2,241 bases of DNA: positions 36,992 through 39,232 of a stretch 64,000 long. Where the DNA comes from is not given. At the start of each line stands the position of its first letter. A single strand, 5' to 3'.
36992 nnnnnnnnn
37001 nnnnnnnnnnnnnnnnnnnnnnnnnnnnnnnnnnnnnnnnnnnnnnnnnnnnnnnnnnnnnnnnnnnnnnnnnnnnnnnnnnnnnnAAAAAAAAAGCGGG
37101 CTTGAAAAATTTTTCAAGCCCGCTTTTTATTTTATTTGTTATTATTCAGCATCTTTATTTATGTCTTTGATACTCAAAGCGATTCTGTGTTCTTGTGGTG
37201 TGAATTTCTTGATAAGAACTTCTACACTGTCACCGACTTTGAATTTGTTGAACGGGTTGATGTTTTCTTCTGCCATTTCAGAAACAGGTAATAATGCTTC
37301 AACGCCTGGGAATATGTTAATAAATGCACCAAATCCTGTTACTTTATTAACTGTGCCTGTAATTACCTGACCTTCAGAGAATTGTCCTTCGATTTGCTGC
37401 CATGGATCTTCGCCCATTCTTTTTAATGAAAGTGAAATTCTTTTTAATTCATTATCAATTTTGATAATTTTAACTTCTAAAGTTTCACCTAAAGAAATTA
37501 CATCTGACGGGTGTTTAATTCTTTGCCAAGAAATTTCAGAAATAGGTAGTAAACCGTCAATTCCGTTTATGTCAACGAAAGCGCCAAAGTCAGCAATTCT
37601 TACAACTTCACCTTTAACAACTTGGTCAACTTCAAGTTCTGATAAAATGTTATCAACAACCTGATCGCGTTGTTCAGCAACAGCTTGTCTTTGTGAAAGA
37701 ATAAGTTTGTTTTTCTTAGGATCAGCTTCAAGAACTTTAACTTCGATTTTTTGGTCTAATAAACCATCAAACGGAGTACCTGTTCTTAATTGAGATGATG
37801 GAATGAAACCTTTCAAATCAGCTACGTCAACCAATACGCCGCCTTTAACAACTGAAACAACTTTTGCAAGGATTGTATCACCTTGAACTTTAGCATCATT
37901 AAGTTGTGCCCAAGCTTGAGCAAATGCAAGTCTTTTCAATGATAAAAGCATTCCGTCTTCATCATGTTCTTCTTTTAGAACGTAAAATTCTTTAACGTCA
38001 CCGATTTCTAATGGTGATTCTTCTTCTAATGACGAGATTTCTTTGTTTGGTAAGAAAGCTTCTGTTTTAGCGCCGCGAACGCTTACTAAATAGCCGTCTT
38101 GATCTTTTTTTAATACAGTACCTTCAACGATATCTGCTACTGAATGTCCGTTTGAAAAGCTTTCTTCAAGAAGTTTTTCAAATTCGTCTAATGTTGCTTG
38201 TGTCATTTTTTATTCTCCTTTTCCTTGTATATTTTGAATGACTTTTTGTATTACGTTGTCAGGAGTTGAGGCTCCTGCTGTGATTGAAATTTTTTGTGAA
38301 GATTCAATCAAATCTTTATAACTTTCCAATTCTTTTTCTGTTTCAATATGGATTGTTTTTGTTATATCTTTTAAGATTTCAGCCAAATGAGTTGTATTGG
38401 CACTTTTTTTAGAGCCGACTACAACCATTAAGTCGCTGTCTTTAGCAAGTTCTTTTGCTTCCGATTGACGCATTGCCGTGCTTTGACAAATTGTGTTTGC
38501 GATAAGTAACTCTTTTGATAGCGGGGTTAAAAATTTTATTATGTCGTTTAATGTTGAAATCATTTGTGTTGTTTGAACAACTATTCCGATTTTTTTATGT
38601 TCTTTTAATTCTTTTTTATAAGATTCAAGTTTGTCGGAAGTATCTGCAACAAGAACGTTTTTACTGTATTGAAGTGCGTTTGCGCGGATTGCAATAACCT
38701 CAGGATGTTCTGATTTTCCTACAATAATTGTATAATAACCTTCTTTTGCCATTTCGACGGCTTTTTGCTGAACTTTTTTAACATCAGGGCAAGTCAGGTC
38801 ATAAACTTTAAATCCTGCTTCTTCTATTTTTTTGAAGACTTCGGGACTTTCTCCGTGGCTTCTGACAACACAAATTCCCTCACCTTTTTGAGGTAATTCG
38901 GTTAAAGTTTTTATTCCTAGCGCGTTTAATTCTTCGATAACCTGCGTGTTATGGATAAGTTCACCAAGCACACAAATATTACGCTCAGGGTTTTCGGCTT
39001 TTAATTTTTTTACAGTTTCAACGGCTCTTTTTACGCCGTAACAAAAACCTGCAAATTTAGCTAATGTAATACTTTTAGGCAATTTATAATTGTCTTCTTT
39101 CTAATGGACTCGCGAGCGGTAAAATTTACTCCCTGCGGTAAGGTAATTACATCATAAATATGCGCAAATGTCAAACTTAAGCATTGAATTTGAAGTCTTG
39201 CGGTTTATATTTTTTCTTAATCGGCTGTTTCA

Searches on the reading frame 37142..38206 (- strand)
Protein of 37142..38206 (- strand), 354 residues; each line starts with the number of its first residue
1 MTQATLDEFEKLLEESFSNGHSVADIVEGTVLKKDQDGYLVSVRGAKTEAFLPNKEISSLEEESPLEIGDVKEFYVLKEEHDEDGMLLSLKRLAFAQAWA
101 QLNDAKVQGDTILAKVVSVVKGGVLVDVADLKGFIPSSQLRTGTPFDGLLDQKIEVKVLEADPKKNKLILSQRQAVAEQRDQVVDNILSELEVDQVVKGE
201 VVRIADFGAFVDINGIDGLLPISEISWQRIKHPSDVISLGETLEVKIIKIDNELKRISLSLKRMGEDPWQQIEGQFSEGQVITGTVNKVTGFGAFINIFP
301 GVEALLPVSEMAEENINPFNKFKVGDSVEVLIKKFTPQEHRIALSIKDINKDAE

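Call 72: search_protein_families(library=pfam, proteins=[window:37142-38206:-], max_evalue=0.00001)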
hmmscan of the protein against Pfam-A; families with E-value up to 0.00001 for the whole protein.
window:37142-38206:- (354 aa): 3 families
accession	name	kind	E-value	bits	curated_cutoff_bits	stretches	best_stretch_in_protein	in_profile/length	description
PF00575.29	S1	-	1.5e-57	192.4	22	4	191-262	2-74/74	S1 RNA binding domain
PF13509.12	S1_2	-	6.4e-14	52.3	21.8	0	279-342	2-56/61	S1 domain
PF23459.1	S1_RRP5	-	1.2e-12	48.7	27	1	278-345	3-71/72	RRP5 S1 domain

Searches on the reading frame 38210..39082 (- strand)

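Call 72: search_protein_families(library=pfam, proteins=[window:38210-39082:-], max_evalue=0.00001)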
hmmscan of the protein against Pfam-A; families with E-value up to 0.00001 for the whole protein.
window:38210-39082:- (290 aa): 1 family
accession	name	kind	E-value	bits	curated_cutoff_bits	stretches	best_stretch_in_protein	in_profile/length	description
PF02401.23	LYTB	-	7.2e-81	271.8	24.5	1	5-286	1-267/267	LytB protein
